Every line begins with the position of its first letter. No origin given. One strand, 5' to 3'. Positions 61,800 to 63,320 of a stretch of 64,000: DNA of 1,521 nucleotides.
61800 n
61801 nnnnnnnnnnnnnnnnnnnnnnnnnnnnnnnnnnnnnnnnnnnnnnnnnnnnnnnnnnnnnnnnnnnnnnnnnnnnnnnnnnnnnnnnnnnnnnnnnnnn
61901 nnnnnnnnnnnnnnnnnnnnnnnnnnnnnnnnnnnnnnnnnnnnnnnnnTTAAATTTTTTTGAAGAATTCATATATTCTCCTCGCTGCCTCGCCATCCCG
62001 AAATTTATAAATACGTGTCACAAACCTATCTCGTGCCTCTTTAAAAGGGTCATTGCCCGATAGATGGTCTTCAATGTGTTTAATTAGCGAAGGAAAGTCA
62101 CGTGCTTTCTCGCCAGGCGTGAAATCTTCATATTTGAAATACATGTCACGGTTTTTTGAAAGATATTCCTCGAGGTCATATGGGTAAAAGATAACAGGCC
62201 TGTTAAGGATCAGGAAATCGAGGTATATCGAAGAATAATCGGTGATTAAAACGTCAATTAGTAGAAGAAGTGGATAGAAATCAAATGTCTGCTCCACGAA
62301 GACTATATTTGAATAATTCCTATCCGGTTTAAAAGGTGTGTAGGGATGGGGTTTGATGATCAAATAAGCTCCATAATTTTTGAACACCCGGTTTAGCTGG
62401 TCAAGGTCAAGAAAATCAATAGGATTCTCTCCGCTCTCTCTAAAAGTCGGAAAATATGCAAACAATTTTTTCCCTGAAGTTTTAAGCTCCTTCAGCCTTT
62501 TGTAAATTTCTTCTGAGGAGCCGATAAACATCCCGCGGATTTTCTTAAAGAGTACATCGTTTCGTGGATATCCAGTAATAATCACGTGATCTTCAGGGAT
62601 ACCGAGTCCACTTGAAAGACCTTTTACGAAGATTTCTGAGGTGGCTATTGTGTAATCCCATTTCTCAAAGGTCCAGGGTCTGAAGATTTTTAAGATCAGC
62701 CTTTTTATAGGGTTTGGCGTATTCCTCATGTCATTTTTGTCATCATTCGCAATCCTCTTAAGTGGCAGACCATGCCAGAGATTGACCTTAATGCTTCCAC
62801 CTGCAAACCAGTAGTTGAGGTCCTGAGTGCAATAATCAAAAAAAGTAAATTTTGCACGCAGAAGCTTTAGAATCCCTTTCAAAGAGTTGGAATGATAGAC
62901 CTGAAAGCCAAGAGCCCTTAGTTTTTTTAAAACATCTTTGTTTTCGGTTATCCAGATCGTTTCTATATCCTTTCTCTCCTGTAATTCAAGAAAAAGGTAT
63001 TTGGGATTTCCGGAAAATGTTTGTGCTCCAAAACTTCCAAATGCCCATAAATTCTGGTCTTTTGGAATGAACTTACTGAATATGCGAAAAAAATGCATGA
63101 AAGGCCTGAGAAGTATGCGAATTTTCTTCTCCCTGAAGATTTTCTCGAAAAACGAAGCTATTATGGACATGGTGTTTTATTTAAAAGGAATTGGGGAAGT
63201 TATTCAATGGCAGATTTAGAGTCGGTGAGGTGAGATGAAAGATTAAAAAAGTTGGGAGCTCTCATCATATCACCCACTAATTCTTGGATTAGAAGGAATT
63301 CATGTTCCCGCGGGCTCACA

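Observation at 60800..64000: GT4 glycosyltransferase plus TagF-like CDP-glycerol glycerophosphotransferase in a diderm, a likely acceptor side for the G1P/cytidylyltransferase module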

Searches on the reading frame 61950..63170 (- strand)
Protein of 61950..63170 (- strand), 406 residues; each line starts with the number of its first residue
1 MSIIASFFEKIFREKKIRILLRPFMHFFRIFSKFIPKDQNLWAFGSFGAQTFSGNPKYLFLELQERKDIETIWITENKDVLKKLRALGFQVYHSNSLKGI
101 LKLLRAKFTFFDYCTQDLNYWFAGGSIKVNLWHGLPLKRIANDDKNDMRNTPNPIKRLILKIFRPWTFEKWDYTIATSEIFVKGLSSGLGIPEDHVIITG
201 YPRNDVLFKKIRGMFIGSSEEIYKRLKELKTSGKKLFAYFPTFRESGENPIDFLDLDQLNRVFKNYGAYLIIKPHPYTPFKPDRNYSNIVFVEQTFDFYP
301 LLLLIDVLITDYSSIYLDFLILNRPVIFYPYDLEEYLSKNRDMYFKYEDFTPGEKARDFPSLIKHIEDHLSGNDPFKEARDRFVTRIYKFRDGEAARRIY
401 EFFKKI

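Call 3: search_protein_families(library=pfam, proteins=[window:61950-63170:-], max_evalue=0.01)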
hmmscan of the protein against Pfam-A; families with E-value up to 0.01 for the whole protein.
window:61950-63170:- (406 aa): 1 family
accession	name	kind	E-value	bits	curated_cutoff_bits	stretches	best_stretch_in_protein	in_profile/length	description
PF04464.20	Glyphos_transf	-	8.6e-70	236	22.1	1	33-402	7-364/367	CDP-Glycerol:Poly(glycerophosphate) glycerophosphotransferase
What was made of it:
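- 61950..63170 (-): TagF-family CDP-polyol (probably CDP-glycerol) phosphotransferase, 406 aa, single catalytic module. It is the first gene of the two-gene unit. PF04464 E 8.6e-70 (call 3).
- Checked: ORF 61950-63170 (minus strand, 406 aa) matches PF04464 Glyphos_transf end to end (E 8.6e-70, 236 bits; call 3).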

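Call 6: search_solved_structures(query=window:61950-63170:-, max_evalue=0.001, show_alignments=3)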
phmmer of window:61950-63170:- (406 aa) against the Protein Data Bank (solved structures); distinct sequences matched with E-value up to 0.001: 5.
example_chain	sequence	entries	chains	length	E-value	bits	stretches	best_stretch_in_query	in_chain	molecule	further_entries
8va1_A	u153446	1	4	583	8.7e-25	90.9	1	176-400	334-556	Teichoic acid ribitol-phosphate polymerase TarL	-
3l7i_A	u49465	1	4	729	8.7e-25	90.9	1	42-402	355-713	Teichoic acid biosynthesis protein F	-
3l7m_A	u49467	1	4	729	1.6e-24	90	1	42-402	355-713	Teichoic acid biosynthesis protein F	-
3l7j_A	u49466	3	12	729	9e-24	87.6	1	42-402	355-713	Teichoic acid biosynthesis protein F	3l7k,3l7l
8qoy_A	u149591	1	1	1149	2.6e-16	63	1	23-403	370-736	TagF-like capsule polymerase Cps3D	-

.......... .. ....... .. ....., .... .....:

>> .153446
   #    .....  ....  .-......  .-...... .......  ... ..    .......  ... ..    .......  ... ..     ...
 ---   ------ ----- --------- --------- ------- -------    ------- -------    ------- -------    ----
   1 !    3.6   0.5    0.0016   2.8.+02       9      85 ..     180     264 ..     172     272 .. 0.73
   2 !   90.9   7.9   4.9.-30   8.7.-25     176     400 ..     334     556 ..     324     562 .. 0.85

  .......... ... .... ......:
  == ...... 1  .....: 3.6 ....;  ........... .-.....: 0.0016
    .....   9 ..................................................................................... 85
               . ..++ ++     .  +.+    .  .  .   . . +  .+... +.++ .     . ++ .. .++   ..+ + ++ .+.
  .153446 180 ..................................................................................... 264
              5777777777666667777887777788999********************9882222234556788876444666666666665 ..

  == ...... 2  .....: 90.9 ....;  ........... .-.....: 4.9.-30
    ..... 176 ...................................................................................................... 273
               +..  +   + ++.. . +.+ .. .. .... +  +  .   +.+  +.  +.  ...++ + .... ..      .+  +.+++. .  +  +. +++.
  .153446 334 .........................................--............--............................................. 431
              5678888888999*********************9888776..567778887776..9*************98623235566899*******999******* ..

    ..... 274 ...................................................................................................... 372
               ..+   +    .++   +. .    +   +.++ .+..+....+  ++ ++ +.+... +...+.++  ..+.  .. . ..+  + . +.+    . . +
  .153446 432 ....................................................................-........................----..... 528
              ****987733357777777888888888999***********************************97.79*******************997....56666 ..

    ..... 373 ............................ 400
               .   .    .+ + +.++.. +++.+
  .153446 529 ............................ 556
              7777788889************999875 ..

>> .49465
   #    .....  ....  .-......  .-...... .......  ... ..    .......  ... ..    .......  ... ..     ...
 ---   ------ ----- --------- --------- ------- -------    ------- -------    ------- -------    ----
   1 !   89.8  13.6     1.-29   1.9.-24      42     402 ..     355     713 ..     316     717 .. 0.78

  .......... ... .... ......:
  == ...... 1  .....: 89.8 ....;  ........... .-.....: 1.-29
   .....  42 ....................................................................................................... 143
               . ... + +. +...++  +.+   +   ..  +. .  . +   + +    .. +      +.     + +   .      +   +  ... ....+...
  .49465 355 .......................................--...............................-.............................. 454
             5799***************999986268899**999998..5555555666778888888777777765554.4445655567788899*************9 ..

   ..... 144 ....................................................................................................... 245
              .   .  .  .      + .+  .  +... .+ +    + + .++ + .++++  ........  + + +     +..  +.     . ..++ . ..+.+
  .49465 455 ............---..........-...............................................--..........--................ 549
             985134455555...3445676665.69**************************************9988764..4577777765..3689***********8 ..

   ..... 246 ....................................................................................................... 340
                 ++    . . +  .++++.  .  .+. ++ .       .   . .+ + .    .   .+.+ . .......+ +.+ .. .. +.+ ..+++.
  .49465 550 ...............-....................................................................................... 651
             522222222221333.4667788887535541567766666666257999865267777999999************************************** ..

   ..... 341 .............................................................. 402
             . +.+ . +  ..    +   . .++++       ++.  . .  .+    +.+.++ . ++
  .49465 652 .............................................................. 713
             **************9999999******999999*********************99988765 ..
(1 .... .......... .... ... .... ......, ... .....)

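Call 8: search_protein_families(library=ncbifam, proteins=[window:61950-63170:-], max_evalue=0.01)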
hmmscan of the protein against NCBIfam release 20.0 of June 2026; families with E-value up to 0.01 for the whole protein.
window:61950-63170:- (406 aa): 5 families
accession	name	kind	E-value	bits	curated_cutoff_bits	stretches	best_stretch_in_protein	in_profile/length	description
NF041712.1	techglyph_taseTarF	equivalog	4.6e-40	137.9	550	1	25-401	14-384/388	teichoic acid glycerol-phosphate transferase TarF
NF041713.1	Tar_polymTarL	equivalog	2.6e-27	95.7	1000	1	177-400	335-556/562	teichoic acid ribitol-phosphate polymerase TarL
NF041711.1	TagprimaseTarB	equivalog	1.2e-14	54.3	500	1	172-368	154-330/362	teichoic acid glycerol-phosphate primase TarB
NF046086.1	BFO_1060_trans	domain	4.1e-05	22.9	200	1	266-406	219-363/365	BFO_1060 family glycosyltransferase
TIGR04396.2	surf_polysacc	subfamily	0.00033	19.9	125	0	189-223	119-153/427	surface carbohydrate biosynthesis protein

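Call 11: find_encoding_contigs(protein=window:61950-63170:-, flank=10000, max_places=6)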
Protein window:61950-63170:- (406 aa): 3 contigs read that carry it; 3 places shown.
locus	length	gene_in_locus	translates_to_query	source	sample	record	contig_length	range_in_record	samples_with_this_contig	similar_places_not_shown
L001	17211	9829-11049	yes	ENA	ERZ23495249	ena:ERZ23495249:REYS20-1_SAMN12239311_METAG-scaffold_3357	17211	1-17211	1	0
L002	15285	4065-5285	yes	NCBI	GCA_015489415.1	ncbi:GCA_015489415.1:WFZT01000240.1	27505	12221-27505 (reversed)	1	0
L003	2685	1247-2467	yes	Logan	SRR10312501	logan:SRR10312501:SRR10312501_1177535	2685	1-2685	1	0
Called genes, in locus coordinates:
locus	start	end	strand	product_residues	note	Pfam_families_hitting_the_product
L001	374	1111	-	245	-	PF03640:Lipoprotein_15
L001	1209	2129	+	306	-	PF01625:PMSR, PF01641:SelR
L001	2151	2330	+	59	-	PF01641:SelR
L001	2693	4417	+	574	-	PF18962:Por_Secre_tail (weak)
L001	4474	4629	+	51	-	-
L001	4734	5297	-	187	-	PF07963:N_methyl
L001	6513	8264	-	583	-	PF00890:FAD_binding_2, PF02910:Succ_DH_flav_C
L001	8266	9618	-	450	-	PF03972:MmgE_PrpD_N, PF19305:MmgE_PrpD_C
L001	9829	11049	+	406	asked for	PF04464:Glyphos_transf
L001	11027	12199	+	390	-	PF13439:Glyco_transf_4, PF13579:Glyco_trans_4_4, PF00534:Glycos_transf_1, PF13692:Glyco_trans_1_4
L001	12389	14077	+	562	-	PF13426:PAS_9, PF08447:PAS_3, PF13426:PAS_9, PF00989:PAS, PF13426:PAS_9, PF08447:PAS_3, PF13487:HD_5, PF01966:HD, +5 more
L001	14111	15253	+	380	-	PF02638:GHL10, PF13200:DUF4015, PF14871:GHL6, PF13199:Glyco_hydro_66 (weak)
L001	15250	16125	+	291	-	PF01545:Cation_efflux, PF16916:ZT_dimer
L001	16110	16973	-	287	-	PF12838:Fer4_7 (faint), PF13187:Fer4_9 (faint), PF14697:Fer4_21 (faint), PF00037:Fer4 (faint), PF12801:Fer4_5, PF12837:Fer4_6 (faint), PF12801:Fer4_5 (weak), PF13237:Fer4_10 (weak)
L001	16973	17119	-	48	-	-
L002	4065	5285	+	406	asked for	PF04464:Glyphos_transf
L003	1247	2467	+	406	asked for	PF04464:Glyphos_transf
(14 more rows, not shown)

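Call 12: find_homologous_proteins(query=window:61950-63170:-, max_evalue=1e-20)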
Query window:61950-63170:- (406 aa): 1943 proteins with E <= 1e-20 among 6028 candidates; the best 120 are listed.
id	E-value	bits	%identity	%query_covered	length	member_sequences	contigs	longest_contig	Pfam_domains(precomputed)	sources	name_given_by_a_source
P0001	1.0e-274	929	100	100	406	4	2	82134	PF04464.21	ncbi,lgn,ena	-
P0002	6.4e-226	768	80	100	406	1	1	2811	PF04464.21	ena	-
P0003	2.3e-169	582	61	98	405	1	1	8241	PF04464.21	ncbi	-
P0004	1.9e-164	566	62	98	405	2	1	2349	PF04464.21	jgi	-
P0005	2.0e-163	563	60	99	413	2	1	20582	PF04464.21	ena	-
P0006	1.4e-162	560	59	97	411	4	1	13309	PF04464.21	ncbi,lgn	-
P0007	1.5e-159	550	59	98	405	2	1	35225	PF04464.21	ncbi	-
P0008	7.2e-156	538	58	99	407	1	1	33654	PF04464.21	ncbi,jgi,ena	-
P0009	7.5e-118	412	45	98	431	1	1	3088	PF04464.21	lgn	-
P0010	1.4e-88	316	41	95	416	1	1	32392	PF04464.21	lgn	-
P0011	1.9e-88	315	40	96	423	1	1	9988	PF04464.21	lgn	-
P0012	9.6e-83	297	41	96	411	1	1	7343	PF04464.21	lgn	-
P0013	1.3e-82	296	39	91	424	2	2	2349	PF04464.21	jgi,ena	-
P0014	3.3e-79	285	38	96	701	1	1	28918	PF10111.15,PF13506.14,PF13641.13,PF04464.21,PF00535.33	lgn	-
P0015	7.6e-79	284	41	91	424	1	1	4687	PF04464.21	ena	-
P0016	8.7e-79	284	38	94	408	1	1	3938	PF04464.21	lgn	-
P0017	1.5e-77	280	35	93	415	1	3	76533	PF04464.21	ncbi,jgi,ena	-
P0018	4.9e-77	278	39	92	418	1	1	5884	PF04464.21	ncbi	ncbi:MAG TPA: CDP-glycerol glycerophosphotransferase family protein [Candidatus Methanoperedens sp.]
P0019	1.3e-76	277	37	91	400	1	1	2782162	PF04464.21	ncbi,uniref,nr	ncbi:CDP-glycerol glycerophosphotransferase family protein [Halomarina ordinaria]|uniref:CDP-glycero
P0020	5.4e-76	275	40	93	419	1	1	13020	PF04464.21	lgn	-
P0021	6.4e-76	274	36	97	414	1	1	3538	PF04464.21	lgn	-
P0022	3.8e-75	272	36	100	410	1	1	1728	PF04464.21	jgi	-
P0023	6.7e-75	271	40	95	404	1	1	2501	PF04464.21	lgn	-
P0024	8.7e-75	271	37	94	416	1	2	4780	PF04464.21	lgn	-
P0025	1.2e-74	270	39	88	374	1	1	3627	PF04464.21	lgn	-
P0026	1.5e-74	270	36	96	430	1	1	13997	PF04464.21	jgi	jgi:CDP-glycerol glycerophosphotransferase (TagB/SpsB family)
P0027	2.1e-74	269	39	93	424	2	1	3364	PF04464.21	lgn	-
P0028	2.8e-74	269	38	92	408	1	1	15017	PF04464.21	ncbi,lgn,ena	-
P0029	3.0e-74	269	39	88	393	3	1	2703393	PF04464.21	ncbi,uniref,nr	ncbi:CDP-glycerol glycerophosphotransferase family protein [Halococcus qingdaonensis]|uniref:CDP-gly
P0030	5.3e-74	268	38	92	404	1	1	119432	PF04464.21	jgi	-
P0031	9.2e-74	267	38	91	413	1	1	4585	PF04464.21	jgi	jgi:CDP-glycerol glycerophosphotransferase (TagB/SpsB family)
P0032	1.4e-73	267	36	96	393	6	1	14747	PF04464.21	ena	-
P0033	4.0e-73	265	41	82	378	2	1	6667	PF04464.21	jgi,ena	-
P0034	1.4e-72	263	37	91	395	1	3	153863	PF04464.21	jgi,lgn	-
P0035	2.9e-72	262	36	92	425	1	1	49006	PF04464.21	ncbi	-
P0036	5.1e-72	261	36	94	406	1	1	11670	PF04464.21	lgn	-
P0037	6.3e-72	261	40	80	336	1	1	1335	PF04464.21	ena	-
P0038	8.1e-72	261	37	91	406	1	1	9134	PF04464.21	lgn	-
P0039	2.4e-71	259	36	96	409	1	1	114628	PF04464.21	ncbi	-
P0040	3.8e-71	259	37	93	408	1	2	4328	PF04464.21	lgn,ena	-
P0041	5.9e-71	258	39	86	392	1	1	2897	PF04464.21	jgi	-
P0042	7.3e-71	258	37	92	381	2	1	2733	PF04464.21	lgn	-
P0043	9.4e-71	257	36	91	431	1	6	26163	PF04464.21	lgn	-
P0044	1.3e-70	257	36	92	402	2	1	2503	PF04464.21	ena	-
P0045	2.1e-70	256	37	94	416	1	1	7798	PF02350.26,PF04464.21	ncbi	-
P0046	3.1e-70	256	37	95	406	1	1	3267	PF04464.21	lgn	-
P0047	3.2e-70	255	36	94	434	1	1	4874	PF04464.21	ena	-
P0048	4.9e-70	255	37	92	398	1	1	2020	PF04464.21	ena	-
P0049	5.9e-70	255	36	93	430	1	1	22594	PF04464.21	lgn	-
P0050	7.4e-70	254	35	91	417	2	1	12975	PF04464.21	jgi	-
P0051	8.2e-70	254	34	92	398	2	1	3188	PF04464.21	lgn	-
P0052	9.8e-70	254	40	87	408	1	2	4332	PF04464.21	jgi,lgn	jgi:CDP-glycerol glycerophosphotransferase (TagB/SpsB family)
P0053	1.2e-69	254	36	98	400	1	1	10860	PF04464.21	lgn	-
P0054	1.2e-69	254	36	97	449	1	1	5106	PF04464.21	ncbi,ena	-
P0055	2.0e-69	253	37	91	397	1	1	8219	PF04464.21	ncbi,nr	ncbi:MAG TPA: CDP-glycerol glycerophosphotransferase family protein [Halococcus sp.]|nr:CDP-glycerol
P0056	2.6e-69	253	38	95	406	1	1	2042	PF04464.21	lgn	-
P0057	2.8e-69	252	36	98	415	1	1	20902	PF04464.21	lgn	-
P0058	3.3e-69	252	36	83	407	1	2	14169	PF04464.21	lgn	-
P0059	6.9e-69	251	37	96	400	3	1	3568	PF04464.21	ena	-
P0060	1.0e-68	251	36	93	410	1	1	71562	PF04464.21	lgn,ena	-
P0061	2.3e-68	249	36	92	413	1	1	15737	PF04464.21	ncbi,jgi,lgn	jgi:CDP-glycerol glycerophosphotransferase (TagB/SpsB family)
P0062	2.3e-68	249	38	92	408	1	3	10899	PF04464.21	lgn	-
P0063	2.5e-68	249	37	93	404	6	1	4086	PF04464.21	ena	-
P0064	2.8e-68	249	38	91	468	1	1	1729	PF04464.21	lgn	-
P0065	3.0e-68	249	36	91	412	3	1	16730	PF04464.21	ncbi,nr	ncbi:MAG: CDP-glycerol glycerophosphotransferase family protein [Lachnospiraceae bacterium]|nr:CDP-g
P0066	3.2e-68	249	38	86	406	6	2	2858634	PF04464.21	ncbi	-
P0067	3.4e-68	249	37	89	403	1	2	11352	PF04464.21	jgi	-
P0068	4.9e-68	248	34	96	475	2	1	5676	PF04464.21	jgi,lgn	jgi:CDP-glycerol glycerophosphotransferase (TagB/SpsB family)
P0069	5.4e-68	248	37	91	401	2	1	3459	PF04464.21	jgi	jgi:CDP-glycerol glycerophosphotransferase (TagB/SpsB family)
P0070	6.3e-68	248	37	89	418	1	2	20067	PF04464.21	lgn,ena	-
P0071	6.7e-68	248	35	91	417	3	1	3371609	PF04464.21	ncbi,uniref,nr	ncbi:CDP-glycerol glycerophosphotransferase family protein [Halomicrobium salinisoli]|uniref:CDP-gly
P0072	6.9e-68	248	36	94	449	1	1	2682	PF04464.21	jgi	jgi:CDP-glycerol glycerophosphotransferase (TagB/SpsB family)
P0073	7.3e-68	248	34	96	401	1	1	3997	PF04464.21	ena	-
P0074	8.5e-68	248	36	93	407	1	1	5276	PF04464.21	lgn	-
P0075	1.1e-67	247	37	92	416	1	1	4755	PF04464.21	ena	-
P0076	1.1e-67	247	35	93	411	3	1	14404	PF04464.21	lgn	-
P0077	1.4e-67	247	36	97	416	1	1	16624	PF04464.21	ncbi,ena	-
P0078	1.9e-67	246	36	92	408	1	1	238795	PF04464.21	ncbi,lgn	ncbi:MAG: CDP-glycerol glycerophosphotransferase family protein [Anaerocolumna sp.]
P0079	1.9e-67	246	35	93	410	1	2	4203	PF04464.21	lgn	-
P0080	2.0e-67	246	36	95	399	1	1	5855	PF04464.21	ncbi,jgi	jgi:CDP-glycerol glycerophosphotransferase (TagB/SpsB family)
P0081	2.0e-67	246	35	95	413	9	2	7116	PF04464.21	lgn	-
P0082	2.3e-67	246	38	91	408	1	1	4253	PF04464.21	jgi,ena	-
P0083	2.3e-67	246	36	93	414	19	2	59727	PF04464.21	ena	-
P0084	2.4e-67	246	35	96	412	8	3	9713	PF04464.21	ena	-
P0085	2.5e-67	246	35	95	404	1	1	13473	PF04464.21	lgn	-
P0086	2.7e-67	246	36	97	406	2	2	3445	PF04464.21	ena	-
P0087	2.9e-67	246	35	98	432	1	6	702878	PF04464.21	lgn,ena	-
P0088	3.7e-67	245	34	93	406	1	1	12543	PF04464.21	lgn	-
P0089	3.9e-67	245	38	87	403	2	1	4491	PF04464.21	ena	-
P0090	4.4e-67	245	37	91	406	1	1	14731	PF04464.21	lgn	-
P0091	5.0e-67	245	36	91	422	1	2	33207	PF04464.21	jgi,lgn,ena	-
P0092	9.7e-67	244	34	94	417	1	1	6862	PF04464.21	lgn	-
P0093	1.2e-66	244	37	83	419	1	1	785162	PF04464.21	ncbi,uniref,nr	ncbi:CDP-glycerol glycerophosphotransferase family protein [Halorussus amylolyticus]|uniref:CDP-glyc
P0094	1.5e-66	243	36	91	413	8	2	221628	PF04464.21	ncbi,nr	ncbi:hypothetical protein D7V86_01870 [bacterium D16-51]|nr:hypothetical protein D7V96_01295 [bacter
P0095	1.5e-66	243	37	87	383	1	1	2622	PF04464.21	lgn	-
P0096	1.6e-66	243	35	95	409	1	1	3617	PF04464.21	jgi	jgi:CDP-glycerol glycerophosphotransferase (TagB/SpsB family)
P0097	1.7e-66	243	37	92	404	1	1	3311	PF04464.21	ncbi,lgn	-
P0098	1.7e-66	243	36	95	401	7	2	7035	PF04464.21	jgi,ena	-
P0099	1.9e-66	243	35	85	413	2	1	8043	PF04464.21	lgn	-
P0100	2.6e-66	243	33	90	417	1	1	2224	PF04464.21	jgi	jgi:CDP-glycerol glycerophosphotransferase (TagB/SpsB family)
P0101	2.8e-66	242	36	88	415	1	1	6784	PF04464.21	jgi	-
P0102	3.4e-66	242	34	92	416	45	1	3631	PF04464.21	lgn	-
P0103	3.5e-66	242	36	93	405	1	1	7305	PF04464.21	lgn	-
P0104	4.3e-66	242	38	80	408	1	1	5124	PF04464.21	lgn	-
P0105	5.8e-66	241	36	92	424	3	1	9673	PF04464.21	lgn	-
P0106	6.3e-66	241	35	93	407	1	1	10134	PF04464.21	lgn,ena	-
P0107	6.8e-66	241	35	90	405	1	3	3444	PF04464.21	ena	-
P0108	6.8e-66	241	36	93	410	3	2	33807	PF04464.21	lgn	-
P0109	7.1e-66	241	37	95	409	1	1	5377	PF04464.21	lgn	-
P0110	7.3e-66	241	36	92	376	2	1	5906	PF04464.21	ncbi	-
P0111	7.6e-66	241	33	93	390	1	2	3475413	PF04464.21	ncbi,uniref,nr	ncbi:hypothetical protein Har1130_04645 [Haloarcula sp. CBA1130]|uniref:CDP-glycerol glycerophosphot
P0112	8.2e-66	241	36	91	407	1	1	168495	PF04464.21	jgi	-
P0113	8.4e-66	241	34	97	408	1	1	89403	PF04464.21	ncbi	-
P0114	1.0e-65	241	36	93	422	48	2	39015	PF04464.21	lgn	-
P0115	1.1e-65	241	34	91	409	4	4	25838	PF04464.21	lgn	-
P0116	1.1e-65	241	36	89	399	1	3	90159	PF04464.21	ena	-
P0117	1.2e-65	240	40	88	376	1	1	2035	PF04464.21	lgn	-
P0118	1.3e-65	240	35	90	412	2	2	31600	PF04464.21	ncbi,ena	-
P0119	1.7e-65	240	33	93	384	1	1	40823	PF04464.21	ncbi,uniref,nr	ncbi:CDP-glycerol glycerophosphotransferase family protein [Halalkalicoccus subterraneus]|uniref:CDP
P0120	2.3e-65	239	36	89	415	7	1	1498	PF04464.21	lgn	-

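Call 14: find_encoding_contigs(protein=P0007, flank=10000, max_places=2)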
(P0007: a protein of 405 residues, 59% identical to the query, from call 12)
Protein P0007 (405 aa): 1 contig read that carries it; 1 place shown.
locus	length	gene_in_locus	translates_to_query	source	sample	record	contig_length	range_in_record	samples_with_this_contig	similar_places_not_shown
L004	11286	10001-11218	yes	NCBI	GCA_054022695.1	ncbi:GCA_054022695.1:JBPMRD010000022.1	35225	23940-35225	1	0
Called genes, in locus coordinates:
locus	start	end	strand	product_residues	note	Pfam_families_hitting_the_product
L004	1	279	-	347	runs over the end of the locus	PF18152:DAHP_snth_FXD, PF00793:DAHP_synth_1, PF03102:NeuB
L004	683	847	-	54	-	-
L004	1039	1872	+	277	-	PF00929:RNase_T, PF13482:RNase_H_2 (faint), PF13280:WYL (weak)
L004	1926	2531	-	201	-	PF14804:Jag_N, PF13083:KH_KhpA-B (weak), PF01424:R3H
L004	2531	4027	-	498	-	PF14849:YidC_periplas, PF02096:60KD_IMP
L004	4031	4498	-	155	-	PF01809:YidD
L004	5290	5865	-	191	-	PF01558:POR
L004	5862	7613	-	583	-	PF01855:POR_N, PF02775:TPP_enzyme_C, PF00037:Fer4 (weak)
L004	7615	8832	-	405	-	PF00180:Iso_dh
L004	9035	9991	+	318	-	PF00348:polyprenyl_synt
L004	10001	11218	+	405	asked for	PF04464:Glyphos_transf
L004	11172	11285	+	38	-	?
